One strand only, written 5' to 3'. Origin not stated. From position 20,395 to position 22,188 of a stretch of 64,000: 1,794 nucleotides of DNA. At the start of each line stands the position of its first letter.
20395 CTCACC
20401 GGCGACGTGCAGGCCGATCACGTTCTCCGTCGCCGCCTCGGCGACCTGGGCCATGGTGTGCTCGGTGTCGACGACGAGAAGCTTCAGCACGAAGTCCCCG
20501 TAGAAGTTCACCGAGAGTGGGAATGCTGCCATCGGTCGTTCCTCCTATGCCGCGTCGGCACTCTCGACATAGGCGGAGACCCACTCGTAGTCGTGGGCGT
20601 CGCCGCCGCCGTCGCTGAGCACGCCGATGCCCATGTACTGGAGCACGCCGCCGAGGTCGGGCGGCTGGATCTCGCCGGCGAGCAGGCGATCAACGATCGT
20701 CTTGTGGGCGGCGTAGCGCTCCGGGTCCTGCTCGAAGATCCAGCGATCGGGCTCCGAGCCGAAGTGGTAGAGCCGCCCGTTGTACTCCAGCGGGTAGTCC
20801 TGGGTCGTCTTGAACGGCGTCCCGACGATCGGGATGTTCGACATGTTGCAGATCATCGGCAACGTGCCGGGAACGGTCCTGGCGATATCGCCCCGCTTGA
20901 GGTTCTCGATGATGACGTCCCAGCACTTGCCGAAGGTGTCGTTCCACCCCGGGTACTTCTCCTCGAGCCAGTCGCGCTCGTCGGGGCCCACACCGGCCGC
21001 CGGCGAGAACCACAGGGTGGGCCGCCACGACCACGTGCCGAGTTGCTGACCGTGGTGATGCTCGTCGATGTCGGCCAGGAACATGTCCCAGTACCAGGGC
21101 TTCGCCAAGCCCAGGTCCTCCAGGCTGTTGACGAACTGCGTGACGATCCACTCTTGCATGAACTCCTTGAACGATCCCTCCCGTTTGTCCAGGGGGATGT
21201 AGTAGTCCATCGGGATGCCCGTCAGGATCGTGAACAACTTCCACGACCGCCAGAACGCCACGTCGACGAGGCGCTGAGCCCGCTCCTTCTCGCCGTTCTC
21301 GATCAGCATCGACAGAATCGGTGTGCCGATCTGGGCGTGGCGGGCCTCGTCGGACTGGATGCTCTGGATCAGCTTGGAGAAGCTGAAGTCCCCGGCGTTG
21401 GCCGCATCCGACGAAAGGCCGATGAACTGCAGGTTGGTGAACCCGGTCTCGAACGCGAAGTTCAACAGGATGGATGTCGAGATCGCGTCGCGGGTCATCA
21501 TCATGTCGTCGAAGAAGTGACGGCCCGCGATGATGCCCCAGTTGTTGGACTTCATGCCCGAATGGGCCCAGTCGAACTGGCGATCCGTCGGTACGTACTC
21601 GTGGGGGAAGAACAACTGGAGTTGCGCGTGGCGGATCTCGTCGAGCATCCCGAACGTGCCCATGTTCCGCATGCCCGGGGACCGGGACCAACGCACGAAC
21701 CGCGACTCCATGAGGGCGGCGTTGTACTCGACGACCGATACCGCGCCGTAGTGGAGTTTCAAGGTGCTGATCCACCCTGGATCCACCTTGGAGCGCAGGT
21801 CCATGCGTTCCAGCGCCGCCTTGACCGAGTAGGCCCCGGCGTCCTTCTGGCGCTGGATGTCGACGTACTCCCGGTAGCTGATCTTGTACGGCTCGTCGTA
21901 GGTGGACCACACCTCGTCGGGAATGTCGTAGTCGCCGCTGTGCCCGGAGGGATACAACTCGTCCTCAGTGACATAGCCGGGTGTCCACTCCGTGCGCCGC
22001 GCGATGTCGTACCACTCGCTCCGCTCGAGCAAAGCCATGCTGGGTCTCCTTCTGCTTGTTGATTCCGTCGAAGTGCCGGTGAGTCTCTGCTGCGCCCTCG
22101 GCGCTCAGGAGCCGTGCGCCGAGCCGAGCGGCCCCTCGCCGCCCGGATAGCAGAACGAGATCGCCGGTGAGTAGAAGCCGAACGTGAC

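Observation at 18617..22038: Toluene/alkene-type monooxygenase with rearranged gene order and no reductase gene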

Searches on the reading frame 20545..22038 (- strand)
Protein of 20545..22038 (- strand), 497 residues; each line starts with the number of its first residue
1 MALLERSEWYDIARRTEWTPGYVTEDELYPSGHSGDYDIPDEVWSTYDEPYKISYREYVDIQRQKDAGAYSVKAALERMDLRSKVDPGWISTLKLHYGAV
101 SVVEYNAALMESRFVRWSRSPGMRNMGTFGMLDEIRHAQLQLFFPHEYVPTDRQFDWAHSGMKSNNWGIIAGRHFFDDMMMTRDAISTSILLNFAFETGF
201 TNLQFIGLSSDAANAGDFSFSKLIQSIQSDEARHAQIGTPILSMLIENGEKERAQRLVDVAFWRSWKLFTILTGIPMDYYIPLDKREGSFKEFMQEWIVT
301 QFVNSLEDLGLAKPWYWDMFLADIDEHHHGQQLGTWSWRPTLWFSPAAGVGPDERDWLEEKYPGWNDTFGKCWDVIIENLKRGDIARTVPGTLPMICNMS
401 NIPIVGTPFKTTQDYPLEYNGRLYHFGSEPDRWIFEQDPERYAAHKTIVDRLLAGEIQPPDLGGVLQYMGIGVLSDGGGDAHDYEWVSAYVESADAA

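Call 4: search_protein_families(library=pfam, proteins=[window:20545-22038:-], max_evalue=0.01)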
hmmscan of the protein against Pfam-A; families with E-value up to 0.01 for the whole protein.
window:20545-22038:- (497 aa): 2 families
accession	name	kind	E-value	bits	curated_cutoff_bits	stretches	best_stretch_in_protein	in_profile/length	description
PF02332.24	Phenol_Hydrox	-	7.5e-69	232.3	24.4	1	18-248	1-229/230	Methane/Phenol/Alkene Hydroxylase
PF04945.19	YHS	-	1.3e-09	38.4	30.3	1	406-445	7-46/47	YHS domain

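Call 6: find_homologous_proteins(query=window:20545-22038:-, max_evalue=1e-20)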
Query window:20545-22038:- (497 aa): 1525 proteins with E <= 1e-20 among 8000 candidates; the best 120 are listed.
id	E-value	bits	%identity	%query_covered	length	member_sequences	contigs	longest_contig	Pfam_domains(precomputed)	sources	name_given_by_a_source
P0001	0.0e+0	1134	95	100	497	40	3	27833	PF04945.20,PF02332.25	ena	-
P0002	0.0e+0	1123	94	100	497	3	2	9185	PF04945.20,PF02332.25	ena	-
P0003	0.0e+0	1121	94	100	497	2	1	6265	PF04945.20,PF02332.25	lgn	-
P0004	0.0e+0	1096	92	100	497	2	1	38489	PF04945.20,PF02332.25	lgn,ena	-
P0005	0.0e+0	1045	88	99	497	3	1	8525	PF04945.20,PF02332.25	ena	-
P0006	5.5e-277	938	78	99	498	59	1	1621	PF04945.20,PF02332.25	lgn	-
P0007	8.2e-274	927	75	99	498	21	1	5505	PF04945.20,PF02332.25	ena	-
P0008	5.4e-273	925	77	98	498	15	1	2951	PF04945.20,PF02332.25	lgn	-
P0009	5.5e-270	915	74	100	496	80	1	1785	PF04945.20,PF02332.25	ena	-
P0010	6.0e-265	898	74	100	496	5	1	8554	PF04945.20,PF02332.25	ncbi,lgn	-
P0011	3.8e-260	882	72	100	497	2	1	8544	PF04945.20,PF02332.25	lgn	-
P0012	2.8e-259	879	71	100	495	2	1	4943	PF04945.20,PF02332.25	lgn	-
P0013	8.6e-259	878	72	99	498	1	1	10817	PF04945.20,PF02332.25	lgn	-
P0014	2.8e-258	876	72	100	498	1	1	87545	PF04945.20,PF02332.25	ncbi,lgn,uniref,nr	ncbi:YHS domain-containing protein [Gordonia sp. TBRC 11910]|uniref:propane 2-monooxygenase n=1 Tax=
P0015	1.4e-257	874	71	100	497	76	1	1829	PF02332.25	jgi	jgi:toluene monooxygenase system protein A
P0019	1.2e-256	871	72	99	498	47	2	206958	PF04945.20,PF02332.25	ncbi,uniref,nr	ncbi:YHS domain-containing protein [Saccharopolyspora oryzae]|uniref:propane 2-monooxygenase n=1 Tax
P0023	1.8e-254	863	71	99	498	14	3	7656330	PF04945.20,PF02332.25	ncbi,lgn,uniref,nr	ncbi:YHS domain-containing protein [Nocardia africana]|uniref:propane 2-monooxygenase n=1 Tax=Nocard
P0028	3.1e-238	810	66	99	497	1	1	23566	PF02332.25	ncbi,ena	-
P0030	8.2e-238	808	79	83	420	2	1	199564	PF04945.20,PF02332.25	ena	-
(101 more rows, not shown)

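Call 7: search_solved_structures(query=window:20545-22038:-, max_evalue=0.00001, show_alignments=1)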
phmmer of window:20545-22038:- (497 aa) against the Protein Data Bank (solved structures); distinct sequences matched with E-value up to 0.00001: 31.
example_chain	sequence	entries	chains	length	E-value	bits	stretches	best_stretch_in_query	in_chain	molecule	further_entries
1t0q_A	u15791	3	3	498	1.6e-217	726.5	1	1-497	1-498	toluene, o-xylene monooxygenase oxygenase subunit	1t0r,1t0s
3rne_A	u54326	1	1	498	3.7e-217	725.3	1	1-497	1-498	Toluene o-xylene monooxygenase component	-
3n1z_A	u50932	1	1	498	7.1e-217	724.4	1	1-497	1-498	Toluene o-xylene monooxygenase component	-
3n1x_A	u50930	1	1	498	8.6e-217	724.1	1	1-497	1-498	Toluene o-xylene monooxygenase component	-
3n20_A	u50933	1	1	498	9e-217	724.1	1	1-497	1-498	Toluene o-xylene monooxygenase component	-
3rnc_A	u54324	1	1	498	1.6e-216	723.2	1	1-497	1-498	Toluene o-xylene monooxygenase component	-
3n1y_A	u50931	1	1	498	1.9e-216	723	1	1-497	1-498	Toluene o-xylene monooxygenase component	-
3rnf_A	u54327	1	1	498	2.2e-216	722.8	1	1-497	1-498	Toluene o-xylene monooxygenase component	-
2rdb_A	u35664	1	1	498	2.4e-216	722.7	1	1-497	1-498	Toluene, o-xylene monooxygenase oxygenase subunit;alpha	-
3rnb_A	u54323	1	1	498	5.9e-216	721.4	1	1-497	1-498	Toluene o-xylene monooxygenase component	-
2inc_A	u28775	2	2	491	6e-216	721.3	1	3-490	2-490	Toluene, o-xylene monooxygenase oxygenase subunit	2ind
3rn9_A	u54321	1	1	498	6.5e-216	721.2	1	1-497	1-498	Toluene o-xylene monooxygenase component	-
3rna_A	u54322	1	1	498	9.1e-216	720.8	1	1-497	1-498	Toluene o-xylene monooxygenase component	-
3rng_A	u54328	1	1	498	2.8e-215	719.1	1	1-497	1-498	Toluene o-xylene monooxygenase component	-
3ri7_A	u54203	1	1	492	1.5e-211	706.8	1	5-487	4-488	Toluene-4-monooxygenase system protein A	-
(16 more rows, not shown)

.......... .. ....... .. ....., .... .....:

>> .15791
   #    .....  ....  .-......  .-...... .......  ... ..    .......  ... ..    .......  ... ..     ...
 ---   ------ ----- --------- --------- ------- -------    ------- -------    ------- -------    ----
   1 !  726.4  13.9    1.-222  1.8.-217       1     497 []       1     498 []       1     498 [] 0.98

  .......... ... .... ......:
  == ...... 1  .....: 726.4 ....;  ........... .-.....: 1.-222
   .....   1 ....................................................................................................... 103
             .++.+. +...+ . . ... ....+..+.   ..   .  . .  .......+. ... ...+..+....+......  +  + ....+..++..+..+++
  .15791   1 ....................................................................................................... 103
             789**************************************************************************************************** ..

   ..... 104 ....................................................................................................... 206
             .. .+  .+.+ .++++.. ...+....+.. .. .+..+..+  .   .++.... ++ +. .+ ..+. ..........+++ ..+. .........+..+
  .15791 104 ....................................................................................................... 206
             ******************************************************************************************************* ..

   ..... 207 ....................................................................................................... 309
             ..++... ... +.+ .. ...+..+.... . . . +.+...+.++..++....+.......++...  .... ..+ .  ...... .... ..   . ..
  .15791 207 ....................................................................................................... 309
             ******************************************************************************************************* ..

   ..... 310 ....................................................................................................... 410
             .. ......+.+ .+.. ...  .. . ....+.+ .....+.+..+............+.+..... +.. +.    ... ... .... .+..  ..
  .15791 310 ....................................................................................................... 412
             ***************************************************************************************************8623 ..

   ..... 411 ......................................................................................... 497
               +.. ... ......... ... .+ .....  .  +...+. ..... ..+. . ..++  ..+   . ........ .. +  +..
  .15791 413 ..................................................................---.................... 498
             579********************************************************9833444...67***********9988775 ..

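Call 8: find_related_loci(query=window:20545-22038:-, collection=genome_contigs, flank=10000)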
Query window:20545-22038:- (497 aa) in genome_contigs; peptide patterns used: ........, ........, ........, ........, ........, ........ (x = any residue, [..] = any of these).
330 stretches matched a pattern; 309 encode a relative of the query (tblastn E <= 1e-3); the best 80 are kept; 80 distinct loci.
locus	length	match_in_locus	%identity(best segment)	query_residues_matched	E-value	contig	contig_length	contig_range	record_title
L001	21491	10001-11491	99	1-497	0e+0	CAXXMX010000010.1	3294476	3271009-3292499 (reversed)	MAG: Acidimicrobiales bacterium isolate 44abe02d-1df9-4c9d-ba21-8d9b13a2b451 genome assembly, contig: contig_10, whole g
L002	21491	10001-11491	97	1-497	0e+0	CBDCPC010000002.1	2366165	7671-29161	MAG: Acidimicrobiales bacterium isolate 643f2b38-666c-4a97-807c-f766906f6415 genome assembly, contig: contig_2, whole ge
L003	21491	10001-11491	96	1-497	0e+0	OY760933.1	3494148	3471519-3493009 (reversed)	MAG: Acidimicrobiales bacterium isolate b23e3463-bb66-4d81-aeee-4505f53c6dd8 genome assembly, chromosome: 1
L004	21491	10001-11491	95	1-497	0e+0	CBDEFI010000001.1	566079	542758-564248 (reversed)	MAG: Acidimicrobiales bacterium isolate 2e4b594b-7fba-4ce7-b97d-329b2cb5198a genome assembly, contig: contig_1, whole ge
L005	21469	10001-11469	96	1-497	0e+0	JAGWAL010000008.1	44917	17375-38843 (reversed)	MAG: Acidimicrobiia bacterium isolate 277c_6 scaffold_1413, whole genome shotgun sequence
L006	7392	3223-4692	76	1-490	0e+0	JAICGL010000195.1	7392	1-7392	MAG: Acidimicrobiia bacterium isolate CF_bin.45 k141_578588_length_7392_cov_9.4947, whole genome shotgun sequence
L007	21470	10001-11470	76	1-490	0e+0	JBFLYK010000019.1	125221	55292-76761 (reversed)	MAG: Actinomycetota bacterium isolate MAG083 MAG083_19, whole genome shotgun sequence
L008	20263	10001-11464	74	3-490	0e+0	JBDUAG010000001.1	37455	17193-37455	MAG: Burkholderiales bacterium isolate cluster4_bin.185 NODE_1257_length_37455_cov_8.262380, whole genome shotgun sequen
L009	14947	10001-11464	74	3-490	0e+0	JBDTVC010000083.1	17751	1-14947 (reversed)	MAG: Burkholderiales bacterium isolate cluster3_bin.59 NODE_11721_length_17751_cov_18.565778, whole genome shotgun seque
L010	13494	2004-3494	72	1-497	0e+0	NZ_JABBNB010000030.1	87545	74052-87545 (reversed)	Gordonia asplenii strain TBRC 11910 30, whole genome shotgun sequence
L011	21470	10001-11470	72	1-490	0e+0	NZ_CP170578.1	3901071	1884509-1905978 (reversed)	Oryzobacter terrae strain NBRC 109598 chromosome, complete genome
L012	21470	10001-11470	73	1-490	0e+0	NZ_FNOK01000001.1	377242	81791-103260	Saccharopolyspora shandongensis strain CGMCC 4.3530, whole genome shotgun sequence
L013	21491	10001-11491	71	1-497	0e+0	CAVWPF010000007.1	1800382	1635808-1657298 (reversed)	MAG: uncultured Actinomycetota bacterium isolate MFD01275.bin.1.285 genome assembly, contig: contig_6974, whole genome s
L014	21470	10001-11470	72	1-490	0e+0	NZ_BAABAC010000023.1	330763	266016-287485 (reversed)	Nocardioides ginsengisoli strain JCM 16930 sequence23, whole genome shotgun sequence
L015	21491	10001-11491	71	1-497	0e+0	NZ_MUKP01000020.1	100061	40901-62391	Nocardia donostiensis strain X1654 20, whole genome shotgun sequence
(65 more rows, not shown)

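Call 14: find_encoding_contigs(protein=P0023, flank=10000, max_places=2)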
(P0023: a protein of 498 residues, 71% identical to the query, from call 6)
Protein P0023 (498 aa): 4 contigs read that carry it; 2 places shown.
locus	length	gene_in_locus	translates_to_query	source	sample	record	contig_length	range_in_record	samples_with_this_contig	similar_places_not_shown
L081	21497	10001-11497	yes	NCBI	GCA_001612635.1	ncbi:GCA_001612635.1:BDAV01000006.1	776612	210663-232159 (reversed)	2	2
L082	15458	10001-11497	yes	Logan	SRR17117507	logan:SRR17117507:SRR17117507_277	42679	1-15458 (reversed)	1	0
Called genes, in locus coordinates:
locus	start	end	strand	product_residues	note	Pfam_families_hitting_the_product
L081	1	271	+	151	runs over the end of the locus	PF01796:OB_ChsH2_C (weak)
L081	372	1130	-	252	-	PF23441:SDR (weak), PF00106:adh_short, PF01370:Epimerase (faint), PF08659:KR, PF13561:adh_short_C2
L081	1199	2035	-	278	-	PF13560:HTH_31, PF17765:MLTR_LBD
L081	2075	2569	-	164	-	PF03061:4HBT (weak)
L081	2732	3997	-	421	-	PF00364:Biotin_lipoyl, PF02817:E3_binding, PF00198:2-oxoacid_dh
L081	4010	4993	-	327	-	PF02779:Transket_pyr, PF02780:Transketolase_C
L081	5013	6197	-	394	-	PF00676:E1_dh, PF02775:TPP_enzyme_C (weak)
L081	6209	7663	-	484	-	PF00890:FAD_binding_2, PF01266:DAO (faint), PF07992:Pyr_redox_2, PF12831:FAD_oxidored (weak), PF13450:NAD_binding_8 (weak), PF13738:Pyr_redox_3, PF00070:Pyr_redox, PF02852:Pyr_redox_dim, +1 more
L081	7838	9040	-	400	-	PF25906:PucR-like_N, PF14361:RsbRD_N, PF17853:GGDEF_2, PF13556:HTH_30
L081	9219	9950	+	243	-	-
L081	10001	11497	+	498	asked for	PF02332:Phenol_Hydrox, PF04945:YHS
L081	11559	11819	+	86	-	PF06234:TmoB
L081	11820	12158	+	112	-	PF02406:MmoB_DmpM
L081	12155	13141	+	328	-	PF02332:Phenol_Hydrox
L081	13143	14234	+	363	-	PF00111:Fer2, PF00970:FAD_binding_6, PF00175:NAD_binding_1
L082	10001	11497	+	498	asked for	PF02332:Phenol_Hydrox, PF04945:YHS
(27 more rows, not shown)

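Call 15: find_encoding_contigs(protein=window:20545-22038:-, flank=10000, max_places=3)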
Protein window:20545-22038:- (497 aa): 8 contigs read that carry it; 3 places shown.
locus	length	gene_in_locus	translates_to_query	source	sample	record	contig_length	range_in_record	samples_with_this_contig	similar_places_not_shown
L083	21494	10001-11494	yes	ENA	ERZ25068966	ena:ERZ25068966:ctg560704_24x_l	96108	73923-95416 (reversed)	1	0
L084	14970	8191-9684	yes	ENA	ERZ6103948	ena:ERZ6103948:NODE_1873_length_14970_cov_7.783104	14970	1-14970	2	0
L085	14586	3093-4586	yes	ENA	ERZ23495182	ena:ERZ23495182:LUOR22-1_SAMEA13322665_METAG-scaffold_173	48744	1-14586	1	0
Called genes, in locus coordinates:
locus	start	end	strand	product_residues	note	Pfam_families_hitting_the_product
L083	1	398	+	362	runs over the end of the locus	?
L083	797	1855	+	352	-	PF25390:WD40_RLD (faint), PF13540:RCC1_2 (weak)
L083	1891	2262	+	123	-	-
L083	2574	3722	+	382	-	PF25390:WD40_RLD (faint), PF13540:RCC1_2 (weak)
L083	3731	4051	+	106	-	PF00408:PGM_PMM_IV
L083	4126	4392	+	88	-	PF03966:Trm112p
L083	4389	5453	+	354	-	PF01380:SIS, PF10432:bact-PGI_C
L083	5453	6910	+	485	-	PF05221:AdoHcyase, PF00670:AdoHcyase_NAD, PF02826:2-Hacid_dh_C, PF07991:KARI_N (weak)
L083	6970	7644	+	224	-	PF01738:DLH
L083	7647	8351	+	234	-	PF03737:RraA-like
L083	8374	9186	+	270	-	PF02826:2-Hacid_dh_C (faint), PF03446:NAD_binding_2, PF09130:DUF1932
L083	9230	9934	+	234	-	-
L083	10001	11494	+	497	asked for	PF02332:Phenol_Hydrox, PF04945:YHS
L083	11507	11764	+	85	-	PF06234:TmoB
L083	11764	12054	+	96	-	PF02406:MmoB_DmpM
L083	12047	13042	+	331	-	PF02332:Phenol_Hydrox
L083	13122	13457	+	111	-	PF00355:Rieske, PF13806:Rieske_2 (weak)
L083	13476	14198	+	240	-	PF03746:LamB_YcsF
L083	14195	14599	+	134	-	PF12893:Lumazine_bd_2, PF14534:DUF4440 (faint)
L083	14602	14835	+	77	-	PF00364:Biotin_lipoyl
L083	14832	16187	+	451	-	PF00289:Biotin_carb_N, PF02222:ATP-grasp, PF02786:CPSase_L_D2, PF07478:Dala_Dala_lig_C, PF02785:Biotin_carb_C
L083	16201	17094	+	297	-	PF02682:CT_C_D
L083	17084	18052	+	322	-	PF02626:CT_A_B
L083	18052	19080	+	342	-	PF04055:Radical_SAM, PF06968:BATS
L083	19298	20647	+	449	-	PF00202:Aminotran_3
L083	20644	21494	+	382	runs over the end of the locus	PF00155:Aminotran_1_2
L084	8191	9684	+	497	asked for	PF02332:Phenol_Hydrox, PF04945:YHS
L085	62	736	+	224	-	PF01738:DLH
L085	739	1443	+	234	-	PF03737:RraA-like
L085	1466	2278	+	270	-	PF02826:2-Hacid_dh_C (faint), PF03446:NAD_binding_2, PF09130:DUF1932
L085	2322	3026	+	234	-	-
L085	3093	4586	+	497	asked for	PF02332:Phenol_Hydrox, PF04945:YHS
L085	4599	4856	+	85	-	PF06234:TmoB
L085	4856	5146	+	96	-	PF02406:MmoB_DmpM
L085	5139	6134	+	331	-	PF02332:Phenol_Hydrox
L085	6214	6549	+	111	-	PF00355:Rieske, PF13806:Rieske_2 (weak)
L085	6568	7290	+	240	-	PF03746:LamB_YcsF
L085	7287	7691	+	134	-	PF12893:Lumazine_bd_2, PF14534:DUF4440 (faint)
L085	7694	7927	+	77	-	PF00364:Biotin_lipoyl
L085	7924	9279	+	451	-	PF00289:Biotin_carb_N, PF02222:ATP-grasp, PF02786:CPSase_L_D2, PF07478:Dala_Dala_lig_C, PF02785:Biotin_carb_C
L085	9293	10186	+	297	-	PF02682:CT_C_D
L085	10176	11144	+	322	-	PF02626:CT_A_B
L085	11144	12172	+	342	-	PF04055:Radical_SAM, PF06968:BATS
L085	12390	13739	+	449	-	PF00202:Aminotran_3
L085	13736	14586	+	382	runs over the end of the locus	PF00155:Aminotran_1_2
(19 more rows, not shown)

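Call 27: find_encoding_contigs(protein=P0010, flank=10000, max_places=2)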
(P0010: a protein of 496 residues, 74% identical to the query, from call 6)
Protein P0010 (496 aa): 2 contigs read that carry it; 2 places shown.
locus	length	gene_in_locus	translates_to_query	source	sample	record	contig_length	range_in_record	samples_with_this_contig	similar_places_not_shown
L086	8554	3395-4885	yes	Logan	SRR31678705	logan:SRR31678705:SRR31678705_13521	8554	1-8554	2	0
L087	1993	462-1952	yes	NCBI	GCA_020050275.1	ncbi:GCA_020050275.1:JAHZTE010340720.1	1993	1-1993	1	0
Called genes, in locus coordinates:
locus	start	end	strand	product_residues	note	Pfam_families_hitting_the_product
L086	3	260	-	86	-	?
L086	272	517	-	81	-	PF00364:Biotin_lipoyl, PF25997:BSH_YhbJ (faint)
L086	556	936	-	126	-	PF12893:Lumazine_bd_2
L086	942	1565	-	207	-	PF13417:GST_N_3, PF13409:GST_N_2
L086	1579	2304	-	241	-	PF03746:LamB_YcsF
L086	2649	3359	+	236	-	-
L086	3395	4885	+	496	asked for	PF02332:Phenol_Hydrox, PF04945:YHS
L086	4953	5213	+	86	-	PF06234:TmoB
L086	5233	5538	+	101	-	PF02406:MmoB_DmpM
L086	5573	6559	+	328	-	PF02332:Phenol_Hydrox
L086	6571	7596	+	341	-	PF00111:Fer2, PF00970:FAD_binding_6, PF00175:NAD_binding_1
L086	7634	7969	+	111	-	PF00355:Rieske, PF13806:Rieske_2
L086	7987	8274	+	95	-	PF03992:ABM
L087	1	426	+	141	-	?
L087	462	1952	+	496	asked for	PF02332:Phenol_Hydrox, PF04945:YHS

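Call 28: find_encoding_contigs(protein=P0028, flank=10000, max_places=1)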
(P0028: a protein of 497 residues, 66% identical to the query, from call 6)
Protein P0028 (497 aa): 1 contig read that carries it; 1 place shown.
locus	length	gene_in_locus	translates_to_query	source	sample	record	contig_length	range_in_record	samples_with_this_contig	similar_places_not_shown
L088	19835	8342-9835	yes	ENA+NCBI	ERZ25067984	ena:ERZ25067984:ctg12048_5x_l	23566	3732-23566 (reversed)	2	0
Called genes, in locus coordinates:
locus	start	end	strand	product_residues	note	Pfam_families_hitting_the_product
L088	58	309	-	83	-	-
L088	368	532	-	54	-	-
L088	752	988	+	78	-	PF00364:Biotin_lipoyl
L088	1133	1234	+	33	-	-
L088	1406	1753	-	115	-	-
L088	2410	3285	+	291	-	PF02682:CT_C_D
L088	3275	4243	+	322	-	PF02626:CT_A_B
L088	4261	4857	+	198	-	PF02632:BioY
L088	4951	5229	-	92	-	-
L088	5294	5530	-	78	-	-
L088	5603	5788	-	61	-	-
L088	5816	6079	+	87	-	-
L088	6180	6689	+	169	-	PF13384:HTH_23 (weak), PF13518:HTH_28 (weak), PF13551:HTH_29, PF13565:HTH_32, PF13592:HTH_33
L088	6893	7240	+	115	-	PF13358:DDE_3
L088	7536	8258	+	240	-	-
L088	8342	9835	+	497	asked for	PF02332:Phenol_Hydrox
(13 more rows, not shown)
